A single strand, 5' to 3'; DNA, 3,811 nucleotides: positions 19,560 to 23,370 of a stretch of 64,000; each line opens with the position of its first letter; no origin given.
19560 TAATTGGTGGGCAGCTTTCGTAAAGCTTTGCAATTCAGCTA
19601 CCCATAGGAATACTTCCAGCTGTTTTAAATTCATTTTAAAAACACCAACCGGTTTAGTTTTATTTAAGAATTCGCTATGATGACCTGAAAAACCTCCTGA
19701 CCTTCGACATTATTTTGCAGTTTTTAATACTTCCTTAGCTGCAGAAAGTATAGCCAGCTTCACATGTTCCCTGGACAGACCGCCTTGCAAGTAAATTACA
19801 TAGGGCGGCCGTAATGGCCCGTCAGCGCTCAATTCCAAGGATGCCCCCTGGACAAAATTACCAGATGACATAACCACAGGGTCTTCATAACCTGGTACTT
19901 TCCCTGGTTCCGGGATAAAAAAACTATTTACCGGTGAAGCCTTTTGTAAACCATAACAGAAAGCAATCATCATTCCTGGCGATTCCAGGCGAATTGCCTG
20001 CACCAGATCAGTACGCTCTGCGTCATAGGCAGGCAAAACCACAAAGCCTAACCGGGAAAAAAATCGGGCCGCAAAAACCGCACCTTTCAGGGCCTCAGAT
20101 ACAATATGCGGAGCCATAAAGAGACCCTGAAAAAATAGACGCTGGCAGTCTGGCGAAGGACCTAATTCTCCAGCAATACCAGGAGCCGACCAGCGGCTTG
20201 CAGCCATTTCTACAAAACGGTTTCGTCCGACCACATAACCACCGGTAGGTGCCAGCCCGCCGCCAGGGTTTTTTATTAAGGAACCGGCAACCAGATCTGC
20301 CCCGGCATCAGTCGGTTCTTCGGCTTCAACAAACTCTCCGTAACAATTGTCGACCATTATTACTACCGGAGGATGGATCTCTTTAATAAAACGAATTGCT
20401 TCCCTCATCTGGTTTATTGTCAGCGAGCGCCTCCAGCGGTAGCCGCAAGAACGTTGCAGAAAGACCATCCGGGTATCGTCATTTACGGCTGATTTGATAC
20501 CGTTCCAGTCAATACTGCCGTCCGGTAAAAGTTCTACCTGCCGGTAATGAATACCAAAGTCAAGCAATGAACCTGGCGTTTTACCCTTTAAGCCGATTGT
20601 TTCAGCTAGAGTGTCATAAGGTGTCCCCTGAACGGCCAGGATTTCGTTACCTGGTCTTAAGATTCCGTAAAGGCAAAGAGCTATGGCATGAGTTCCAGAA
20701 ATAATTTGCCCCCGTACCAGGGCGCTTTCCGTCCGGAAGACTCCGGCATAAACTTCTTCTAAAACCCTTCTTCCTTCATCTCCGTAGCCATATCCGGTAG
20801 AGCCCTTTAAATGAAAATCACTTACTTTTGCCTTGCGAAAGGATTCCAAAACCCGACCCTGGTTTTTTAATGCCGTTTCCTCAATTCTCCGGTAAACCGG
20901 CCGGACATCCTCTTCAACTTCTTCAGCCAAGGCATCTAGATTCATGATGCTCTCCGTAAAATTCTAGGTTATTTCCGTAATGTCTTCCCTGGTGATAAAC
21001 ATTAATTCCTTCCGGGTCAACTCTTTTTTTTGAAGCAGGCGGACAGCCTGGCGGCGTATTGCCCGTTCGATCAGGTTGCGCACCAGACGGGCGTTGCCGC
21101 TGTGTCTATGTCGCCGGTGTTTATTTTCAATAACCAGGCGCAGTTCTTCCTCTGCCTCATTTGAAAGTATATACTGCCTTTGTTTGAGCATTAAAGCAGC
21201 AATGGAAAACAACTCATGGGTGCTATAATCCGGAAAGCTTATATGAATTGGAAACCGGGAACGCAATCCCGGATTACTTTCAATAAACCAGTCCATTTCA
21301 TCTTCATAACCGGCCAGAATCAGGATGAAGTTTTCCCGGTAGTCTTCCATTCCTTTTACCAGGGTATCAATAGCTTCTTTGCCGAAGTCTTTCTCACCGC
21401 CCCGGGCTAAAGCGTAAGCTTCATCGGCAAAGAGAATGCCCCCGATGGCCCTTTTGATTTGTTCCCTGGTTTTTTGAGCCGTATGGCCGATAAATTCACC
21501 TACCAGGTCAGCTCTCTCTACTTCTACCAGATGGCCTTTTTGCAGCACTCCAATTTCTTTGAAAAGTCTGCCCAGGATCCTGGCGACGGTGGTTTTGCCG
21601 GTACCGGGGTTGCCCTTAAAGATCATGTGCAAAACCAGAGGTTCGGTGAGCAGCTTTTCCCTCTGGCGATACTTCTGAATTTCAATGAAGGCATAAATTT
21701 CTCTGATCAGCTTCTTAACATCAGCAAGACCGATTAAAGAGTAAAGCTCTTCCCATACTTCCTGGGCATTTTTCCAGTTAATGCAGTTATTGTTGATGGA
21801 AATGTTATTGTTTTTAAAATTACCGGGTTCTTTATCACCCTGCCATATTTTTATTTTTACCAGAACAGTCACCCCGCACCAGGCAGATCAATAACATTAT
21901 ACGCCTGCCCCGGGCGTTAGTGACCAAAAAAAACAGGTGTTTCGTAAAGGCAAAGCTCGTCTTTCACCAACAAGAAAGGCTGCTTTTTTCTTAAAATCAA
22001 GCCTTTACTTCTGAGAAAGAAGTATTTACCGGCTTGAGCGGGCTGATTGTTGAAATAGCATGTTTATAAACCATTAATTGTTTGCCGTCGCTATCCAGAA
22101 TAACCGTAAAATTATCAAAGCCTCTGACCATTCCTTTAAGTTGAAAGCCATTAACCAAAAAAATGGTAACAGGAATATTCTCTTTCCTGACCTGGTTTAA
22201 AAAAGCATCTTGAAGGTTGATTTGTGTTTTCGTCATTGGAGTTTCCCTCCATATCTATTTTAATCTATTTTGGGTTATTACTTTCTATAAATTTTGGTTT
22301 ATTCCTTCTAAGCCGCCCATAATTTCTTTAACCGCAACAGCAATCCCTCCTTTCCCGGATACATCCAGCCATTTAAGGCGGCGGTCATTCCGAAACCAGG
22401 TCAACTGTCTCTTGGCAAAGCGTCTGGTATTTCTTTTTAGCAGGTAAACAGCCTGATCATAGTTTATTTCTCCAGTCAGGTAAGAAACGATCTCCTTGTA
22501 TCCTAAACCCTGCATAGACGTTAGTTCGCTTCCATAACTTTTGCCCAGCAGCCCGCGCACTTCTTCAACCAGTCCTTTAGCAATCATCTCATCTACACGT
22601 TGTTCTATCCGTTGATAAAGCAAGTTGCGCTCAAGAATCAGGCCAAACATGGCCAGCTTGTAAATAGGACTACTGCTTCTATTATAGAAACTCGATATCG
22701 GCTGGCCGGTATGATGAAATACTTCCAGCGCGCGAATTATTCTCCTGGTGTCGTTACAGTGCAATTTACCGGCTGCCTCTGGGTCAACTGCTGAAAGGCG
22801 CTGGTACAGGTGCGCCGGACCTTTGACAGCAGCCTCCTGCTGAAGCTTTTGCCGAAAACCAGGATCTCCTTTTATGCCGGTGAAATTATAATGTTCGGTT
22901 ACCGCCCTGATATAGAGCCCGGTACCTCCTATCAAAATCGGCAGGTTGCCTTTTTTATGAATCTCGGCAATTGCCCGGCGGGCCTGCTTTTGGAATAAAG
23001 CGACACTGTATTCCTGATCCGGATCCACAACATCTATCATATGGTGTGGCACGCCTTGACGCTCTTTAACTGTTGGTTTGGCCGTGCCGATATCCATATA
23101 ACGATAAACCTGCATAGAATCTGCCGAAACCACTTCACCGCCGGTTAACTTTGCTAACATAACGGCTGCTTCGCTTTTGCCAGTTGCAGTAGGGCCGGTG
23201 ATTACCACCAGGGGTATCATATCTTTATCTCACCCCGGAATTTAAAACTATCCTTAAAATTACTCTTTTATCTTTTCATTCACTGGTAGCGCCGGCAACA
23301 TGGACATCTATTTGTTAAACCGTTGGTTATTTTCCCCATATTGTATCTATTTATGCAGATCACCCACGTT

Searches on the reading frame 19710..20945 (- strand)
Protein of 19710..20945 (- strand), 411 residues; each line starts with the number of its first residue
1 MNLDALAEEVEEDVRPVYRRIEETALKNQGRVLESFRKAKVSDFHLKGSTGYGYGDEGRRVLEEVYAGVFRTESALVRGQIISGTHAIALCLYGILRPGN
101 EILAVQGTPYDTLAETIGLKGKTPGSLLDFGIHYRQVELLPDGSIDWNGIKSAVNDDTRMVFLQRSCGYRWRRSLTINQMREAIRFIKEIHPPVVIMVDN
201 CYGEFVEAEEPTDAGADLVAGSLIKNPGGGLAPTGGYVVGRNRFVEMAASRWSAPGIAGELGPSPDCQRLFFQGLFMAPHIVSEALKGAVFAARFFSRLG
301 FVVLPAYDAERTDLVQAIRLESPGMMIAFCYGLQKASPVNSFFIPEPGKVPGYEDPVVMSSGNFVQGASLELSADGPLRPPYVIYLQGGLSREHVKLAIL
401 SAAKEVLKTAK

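Call 18: search_protein_families(library=pfam, proteins=[window:19710-20945:-], max_evalue=0.00001)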
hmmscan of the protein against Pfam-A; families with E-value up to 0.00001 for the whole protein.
window:19710-20945:- (411 aa): 1 family
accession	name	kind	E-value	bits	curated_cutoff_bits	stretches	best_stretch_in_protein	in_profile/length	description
PF06838.17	Met_gamma_lyase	-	3e-176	586.3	24.2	1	5-406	3-404/405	Methionine gamma-lyase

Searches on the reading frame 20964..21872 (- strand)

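Call 18: search_protein_families(library=pfam, proteins=[window:20964-21872:-], max_evalue=0.00001)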
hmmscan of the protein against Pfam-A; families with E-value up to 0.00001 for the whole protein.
window:20964-21872:- (302 aa): 2 families
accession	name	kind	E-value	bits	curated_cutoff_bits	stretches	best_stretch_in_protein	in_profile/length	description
PF17866.7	AAA_lid_6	-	5.5e-19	68.4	24.3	1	239-298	2-60/60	AAA lid domain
PF00004.35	AAA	-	5.5e-16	59.6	21.2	1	83-214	1-130/131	ATPase family associated with various cellular activities (AAA)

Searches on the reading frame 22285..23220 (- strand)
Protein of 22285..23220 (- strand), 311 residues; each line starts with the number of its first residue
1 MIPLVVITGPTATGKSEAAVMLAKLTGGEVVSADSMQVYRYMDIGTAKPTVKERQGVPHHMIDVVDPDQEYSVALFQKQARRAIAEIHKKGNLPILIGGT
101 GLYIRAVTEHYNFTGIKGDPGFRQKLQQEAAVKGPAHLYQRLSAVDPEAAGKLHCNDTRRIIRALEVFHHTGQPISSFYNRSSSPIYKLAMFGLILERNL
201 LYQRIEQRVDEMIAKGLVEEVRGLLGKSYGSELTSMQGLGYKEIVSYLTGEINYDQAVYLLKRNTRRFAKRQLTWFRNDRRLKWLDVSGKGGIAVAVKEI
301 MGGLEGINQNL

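Call 18: search_protein_families(library=pfam, proteins=[window:22285-23220:-], max_evalue=0.00001)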
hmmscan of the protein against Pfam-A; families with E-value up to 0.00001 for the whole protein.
window:22285-23220:- (311 aa): 2 families
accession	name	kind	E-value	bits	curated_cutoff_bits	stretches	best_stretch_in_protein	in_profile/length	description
PF01715.23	IPPT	-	2.2e-96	322.7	23.6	1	37-279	1-243/243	IPP transferase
PF01745.22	IPT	-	5.5e-09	36.2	20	1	4-57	3-56/233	Isopentenyl transferase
